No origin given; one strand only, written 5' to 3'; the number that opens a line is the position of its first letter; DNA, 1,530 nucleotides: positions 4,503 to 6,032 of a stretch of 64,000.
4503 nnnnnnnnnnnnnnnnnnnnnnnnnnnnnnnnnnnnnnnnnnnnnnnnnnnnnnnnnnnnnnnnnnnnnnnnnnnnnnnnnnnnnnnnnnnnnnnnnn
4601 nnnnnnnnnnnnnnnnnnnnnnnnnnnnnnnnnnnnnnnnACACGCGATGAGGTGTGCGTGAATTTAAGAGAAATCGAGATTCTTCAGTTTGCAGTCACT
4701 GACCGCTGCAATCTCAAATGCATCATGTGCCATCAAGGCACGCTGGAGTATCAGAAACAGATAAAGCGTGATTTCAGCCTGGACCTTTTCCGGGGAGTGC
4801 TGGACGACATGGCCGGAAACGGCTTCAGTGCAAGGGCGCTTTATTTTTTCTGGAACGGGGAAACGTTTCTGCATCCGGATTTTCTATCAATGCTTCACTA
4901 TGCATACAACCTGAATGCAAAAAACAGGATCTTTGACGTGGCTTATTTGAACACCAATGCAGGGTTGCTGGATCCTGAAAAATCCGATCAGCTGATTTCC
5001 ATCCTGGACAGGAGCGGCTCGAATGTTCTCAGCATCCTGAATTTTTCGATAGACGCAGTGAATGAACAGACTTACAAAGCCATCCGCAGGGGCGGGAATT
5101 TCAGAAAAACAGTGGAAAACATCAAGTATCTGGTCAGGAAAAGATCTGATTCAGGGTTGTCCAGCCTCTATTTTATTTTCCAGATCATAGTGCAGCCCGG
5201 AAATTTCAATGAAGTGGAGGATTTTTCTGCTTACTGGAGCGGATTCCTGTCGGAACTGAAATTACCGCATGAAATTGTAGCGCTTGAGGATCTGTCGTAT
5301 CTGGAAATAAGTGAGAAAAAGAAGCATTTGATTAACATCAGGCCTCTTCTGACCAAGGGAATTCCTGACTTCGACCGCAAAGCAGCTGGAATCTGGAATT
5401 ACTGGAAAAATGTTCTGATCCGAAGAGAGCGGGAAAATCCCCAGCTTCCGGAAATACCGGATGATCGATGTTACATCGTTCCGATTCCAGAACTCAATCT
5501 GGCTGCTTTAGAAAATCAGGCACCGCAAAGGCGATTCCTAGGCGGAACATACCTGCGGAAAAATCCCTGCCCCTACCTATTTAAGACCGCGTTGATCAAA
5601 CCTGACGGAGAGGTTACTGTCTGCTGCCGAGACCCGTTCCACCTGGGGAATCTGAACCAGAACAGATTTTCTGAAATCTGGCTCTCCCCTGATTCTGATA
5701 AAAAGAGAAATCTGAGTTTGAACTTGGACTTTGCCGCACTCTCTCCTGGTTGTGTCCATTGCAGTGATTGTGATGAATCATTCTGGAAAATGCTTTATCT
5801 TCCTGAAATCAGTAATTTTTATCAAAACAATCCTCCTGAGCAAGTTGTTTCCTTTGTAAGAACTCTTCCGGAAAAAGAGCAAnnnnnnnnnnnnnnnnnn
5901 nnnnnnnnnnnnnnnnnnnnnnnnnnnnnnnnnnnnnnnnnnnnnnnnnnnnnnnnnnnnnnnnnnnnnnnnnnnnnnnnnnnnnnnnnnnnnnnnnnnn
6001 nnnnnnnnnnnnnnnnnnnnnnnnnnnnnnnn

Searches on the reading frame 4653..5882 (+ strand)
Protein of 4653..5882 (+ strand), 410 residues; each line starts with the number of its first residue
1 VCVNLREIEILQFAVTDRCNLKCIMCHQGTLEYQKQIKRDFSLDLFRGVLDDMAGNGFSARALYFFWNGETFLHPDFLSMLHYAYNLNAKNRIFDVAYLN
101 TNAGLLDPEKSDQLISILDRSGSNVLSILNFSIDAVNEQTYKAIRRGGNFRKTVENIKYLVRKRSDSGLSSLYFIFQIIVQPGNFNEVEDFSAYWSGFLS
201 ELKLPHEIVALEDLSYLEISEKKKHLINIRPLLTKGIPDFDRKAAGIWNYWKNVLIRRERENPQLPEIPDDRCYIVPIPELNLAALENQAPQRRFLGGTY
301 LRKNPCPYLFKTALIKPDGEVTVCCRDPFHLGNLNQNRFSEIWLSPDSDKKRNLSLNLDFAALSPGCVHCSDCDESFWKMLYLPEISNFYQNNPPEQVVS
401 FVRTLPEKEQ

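Call 50: search_solved_structures(query=window:4653-5882:+, max_evalue=0.001)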
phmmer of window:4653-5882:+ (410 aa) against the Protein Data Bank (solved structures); distinct sequences matched with E-value up to 0.001: 0.
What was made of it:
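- Closest known: BtrN. Different: No single-sequence match to any PDB chain (call 50).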

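Call 53: search_solved_structures(query=A3, max_evalue=0.001)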
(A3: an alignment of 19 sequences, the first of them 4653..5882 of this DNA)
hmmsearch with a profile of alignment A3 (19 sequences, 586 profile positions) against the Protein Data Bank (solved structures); distinct sequences matched with E-value up to 0.001: 6.
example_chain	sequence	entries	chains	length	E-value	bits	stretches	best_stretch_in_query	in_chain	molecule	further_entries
4m7s_A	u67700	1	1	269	1.3e-19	73.6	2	238-369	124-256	BtrN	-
4m7t_A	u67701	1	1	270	4.5e-19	71.8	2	238-354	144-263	BtrN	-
5wgg_A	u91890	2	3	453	5.3e-12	48.4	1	7-133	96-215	Radical SAM domain protein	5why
2fb2_A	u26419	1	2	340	2.7e-06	29.6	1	7-158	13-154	Molybdenum cofactor biosynthesis protein A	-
1tv7_A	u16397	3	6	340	3.1e-06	29.4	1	7-158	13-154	Molybdenum cofactor biosynthesis protein A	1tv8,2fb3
7tol_A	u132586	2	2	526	0.00014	24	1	11-152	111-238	glycerol dibiphytanyl glycerol tetraether - macrocyclic archaeol synthase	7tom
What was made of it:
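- On SPASM / twitch auxiliary-cluster domain (PF13186): The best solved match is the one-cluster twitch enzyme BtrN (call 53).
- Closest known: BtrN. Same: A profile of the N-terminal domain and its relatives matches BtrN at E = 1.3e-19 across the auxiliary-cluster region (call 53).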
